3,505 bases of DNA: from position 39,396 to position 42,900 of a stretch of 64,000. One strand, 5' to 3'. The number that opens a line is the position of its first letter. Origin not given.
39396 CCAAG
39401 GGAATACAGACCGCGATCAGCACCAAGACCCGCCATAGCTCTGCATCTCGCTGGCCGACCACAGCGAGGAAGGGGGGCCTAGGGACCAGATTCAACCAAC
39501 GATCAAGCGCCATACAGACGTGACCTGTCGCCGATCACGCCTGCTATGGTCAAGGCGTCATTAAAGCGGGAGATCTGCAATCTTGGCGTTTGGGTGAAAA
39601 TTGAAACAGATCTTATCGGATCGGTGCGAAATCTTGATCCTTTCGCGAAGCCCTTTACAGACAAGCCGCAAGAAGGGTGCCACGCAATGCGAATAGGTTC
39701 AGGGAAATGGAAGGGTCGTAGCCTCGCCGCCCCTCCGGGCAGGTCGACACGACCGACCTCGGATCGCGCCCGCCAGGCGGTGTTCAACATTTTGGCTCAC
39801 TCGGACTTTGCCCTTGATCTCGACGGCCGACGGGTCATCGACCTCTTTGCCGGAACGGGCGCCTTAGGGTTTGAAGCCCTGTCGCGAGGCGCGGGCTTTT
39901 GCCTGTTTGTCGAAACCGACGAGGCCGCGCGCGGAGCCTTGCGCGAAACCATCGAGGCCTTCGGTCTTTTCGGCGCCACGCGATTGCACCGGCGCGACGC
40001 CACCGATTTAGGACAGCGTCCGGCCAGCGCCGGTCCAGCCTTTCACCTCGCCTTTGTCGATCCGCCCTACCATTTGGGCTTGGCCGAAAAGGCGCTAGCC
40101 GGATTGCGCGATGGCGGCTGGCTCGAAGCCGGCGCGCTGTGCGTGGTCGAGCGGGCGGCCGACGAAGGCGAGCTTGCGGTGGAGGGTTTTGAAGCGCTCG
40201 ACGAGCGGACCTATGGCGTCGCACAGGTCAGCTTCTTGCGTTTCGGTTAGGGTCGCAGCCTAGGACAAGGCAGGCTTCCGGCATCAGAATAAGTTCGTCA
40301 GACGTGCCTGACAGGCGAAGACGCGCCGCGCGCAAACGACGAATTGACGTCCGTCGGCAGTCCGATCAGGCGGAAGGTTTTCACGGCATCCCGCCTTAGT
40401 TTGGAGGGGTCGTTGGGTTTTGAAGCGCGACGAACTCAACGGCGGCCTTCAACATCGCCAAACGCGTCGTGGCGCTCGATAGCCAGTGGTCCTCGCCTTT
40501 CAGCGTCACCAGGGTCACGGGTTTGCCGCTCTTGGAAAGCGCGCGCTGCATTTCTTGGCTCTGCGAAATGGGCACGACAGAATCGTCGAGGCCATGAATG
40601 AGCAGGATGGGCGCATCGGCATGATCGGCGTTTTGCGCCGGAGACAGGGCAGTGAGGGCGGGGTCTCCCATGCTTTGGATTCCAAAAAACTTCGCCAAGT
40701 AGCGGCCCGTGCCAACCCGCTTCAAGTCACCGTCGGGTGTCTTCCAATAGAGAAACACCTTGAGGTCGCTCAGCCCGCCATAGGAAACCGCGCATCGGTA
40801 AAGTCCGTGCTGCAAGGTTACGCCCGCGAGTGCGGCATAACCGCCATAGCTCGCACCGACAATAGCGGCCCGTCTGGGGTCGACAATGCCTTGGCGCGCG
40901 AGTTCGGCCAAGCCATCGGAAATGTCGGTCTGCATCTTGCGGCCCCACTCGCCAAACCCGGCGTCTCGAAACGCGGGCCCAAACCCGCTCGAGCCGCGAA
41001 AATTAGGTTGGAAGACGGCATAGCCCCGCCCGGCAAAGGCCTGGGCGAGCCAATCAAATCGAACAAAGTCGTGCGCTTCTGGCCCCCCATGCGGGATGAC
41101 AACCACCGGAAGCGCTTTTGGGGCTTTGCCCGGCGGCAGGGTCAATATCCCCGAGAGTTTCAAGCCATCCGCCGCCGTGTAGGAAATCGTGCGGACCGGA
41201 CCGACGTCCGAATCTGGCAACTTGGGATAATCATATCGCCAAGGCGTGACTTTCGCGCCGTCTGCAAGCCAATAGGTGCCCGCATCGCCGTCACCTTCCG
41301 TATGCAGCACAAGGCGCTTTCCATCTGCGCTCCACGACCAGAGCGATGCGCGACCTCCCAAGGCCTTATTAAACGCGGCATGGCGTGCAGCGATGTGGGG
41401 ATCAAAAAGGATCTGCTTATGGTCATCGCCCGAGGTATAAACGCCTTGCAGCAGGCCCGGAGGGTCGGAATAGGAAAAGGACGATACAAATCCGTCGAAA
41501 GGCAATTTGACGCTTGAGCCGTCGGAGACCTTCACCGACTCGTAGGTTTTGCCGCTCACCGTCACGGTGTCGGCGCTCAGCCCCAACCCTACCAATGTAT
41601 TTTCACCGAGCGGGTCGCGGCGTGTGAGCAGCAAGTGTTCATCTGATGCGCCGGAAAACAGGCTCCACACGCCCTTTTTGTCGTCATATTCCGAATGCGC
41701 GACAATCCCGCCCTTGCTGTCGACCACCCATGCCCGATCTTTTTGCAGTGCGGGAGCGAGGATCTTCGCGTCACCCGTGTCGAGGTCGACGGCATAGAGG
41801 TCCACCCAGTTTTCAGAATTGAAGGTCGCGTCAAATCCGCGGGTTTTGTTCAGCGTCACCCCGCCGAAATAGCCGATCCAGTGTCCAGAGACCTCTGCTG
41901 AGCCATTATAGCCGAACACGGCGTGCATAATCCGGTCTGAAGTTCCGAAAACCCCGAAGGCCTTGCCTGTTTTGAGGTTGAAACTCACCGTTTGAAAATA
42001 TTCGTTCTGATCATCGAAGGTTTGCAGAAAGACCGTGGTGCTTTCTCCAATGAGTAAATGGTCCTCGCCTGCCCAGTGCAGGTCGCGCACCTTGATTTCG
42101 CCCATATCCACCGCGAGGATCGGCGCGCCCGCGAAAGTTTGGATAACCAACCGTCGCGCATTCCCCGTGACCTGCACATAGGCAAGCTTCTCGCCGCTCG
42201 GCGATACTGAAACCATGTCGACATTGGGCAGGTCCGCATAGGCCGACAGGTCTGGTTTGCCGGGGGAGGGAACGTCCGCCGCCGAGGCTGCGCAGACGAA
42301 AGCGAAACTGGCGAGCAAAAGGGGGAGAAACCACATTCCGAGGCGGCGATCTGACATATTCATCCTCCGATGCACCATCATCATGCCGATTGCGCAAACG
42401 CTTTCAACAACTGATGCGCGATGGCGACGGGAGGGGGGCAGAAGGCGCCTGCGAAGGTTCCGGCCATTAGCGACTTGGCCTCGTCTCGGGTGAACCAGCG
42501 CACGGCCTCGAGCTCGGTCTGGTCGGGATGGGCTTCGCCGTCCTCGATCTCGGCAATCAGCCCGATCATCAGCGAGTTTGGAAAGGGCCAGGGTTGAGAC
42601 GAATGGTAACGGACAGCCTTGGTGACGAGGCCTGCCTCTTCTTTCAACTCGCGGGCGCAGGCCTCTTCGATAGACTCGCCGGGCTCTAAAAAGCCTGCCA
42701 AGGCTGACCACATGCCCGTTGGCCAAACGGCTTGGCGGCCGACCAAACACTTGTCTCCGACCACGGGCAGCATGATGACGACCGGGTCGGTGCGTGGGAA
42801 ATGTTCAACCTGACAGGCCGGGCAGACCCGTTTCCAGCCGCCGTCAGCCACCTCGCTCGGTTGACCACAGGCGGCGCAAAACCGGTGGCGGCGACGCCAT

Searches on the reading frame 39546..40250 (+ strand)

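Call 35: search_protein_families(library=pfam, proteins=[window:39546-40250:+], max_evalue=0.001)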
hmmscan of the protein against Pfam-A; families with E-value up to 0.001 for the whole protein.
window:39546-40250:+ (234 aa): 1 family
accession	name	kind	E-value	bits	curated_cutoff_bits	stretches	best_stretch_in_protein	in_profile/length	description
PF03602.21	Cons_hypoth95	-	2.2e-48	164.8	24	1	48-231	1-181/182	Conserved hypothetical protein 95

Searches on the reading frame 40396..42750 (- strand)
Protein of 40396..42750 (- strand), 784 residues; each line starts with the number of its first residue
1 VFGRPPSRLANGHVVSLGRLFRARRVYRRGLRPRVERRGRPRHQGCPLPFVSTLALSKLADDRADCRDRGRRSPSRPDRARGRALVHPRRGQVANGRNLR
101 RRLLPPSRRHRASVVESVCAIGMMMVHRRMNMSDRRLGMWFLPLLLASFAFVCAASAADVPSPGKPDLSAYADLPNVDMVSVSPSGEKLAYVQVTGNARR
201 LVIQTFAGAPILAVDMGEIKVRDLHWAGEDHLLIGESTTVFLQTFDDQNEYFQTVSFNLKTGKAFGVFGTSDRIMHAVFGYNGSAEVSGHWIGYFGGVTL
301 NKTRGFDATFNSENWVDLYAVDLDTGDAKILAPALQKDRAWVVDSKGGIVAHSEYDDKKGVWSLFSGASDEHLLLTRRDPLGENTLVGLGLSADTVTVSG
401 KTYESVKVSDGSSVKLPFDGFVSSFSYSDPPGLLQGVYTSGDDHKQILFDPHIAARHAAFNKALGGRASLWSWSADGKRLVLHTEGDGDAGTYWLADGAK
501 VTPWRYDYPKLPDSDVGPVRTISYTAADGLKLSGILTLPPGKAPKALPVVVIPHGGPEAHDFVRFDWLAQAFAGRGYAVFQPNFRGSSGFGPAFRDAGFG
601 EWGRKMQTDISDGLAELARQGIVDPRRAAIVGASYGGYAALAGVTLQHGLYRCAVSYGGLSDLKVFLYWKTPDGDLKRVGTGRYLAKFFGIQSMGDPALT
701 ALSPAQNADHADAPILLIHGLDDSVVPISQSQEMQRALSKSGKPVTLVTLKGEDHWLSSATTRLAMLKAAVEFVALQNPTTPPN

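Call 35: search_protein_families(library=pfam, proteins=[window:40396-42750:-], max_evalue=0.001)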
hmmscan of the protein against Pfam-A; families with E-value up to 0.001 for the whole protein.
window:40396-42750:- (784 aa): 10 families
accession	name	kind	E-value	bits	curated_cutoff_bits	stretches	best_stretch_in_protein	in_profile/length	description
PF00326.27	Peptidase_S9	-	5.4e-40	137.6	22.6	1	564-774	2-206/213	Prolyl oligopeptidase family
PF20434.5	BD-FAE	-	2.8e-09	37.3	26.8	1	541-738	7-215/215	BD-FAE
PF12146.15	Hydrolase_4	-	4.6e-08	33.1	27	0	706-745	185-224/239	Serine aminopeptidase, S33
PF01738.24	DLH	-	8.8e-08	32.4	21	1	542-755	11-186/217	Dienelactone hydrolase family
PF02129.25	Peptidase_S15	-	9.8e-08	32.4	23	1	528-665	1-134/262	X-Pro dipeptidyl-peptidase (S15 family)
PF00561.26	Abhydrolase_1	-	1.2e-07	32.1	25.8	0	548-641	1-84/245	alpha/beta hydrolase fold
PF02230.22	Abhydrolase_2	-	7.1e-07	29.7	23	1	706-758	150-202/217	Phospholipase/Carboxylesterase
PF12697.13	Abhydrolase_6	-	1.9e-06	29.1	26.3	1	550-757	1-206/217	Alpha/beta hydrolase family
PF05448.18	AXE1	-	3.8e-05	23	21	0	523-729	60-280/321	Acetyl xylan esterase (AXE1)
PF08386.16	Abhydrolase_4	-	0.00034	21.1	21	1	704-765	26-82/103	TAP-like protein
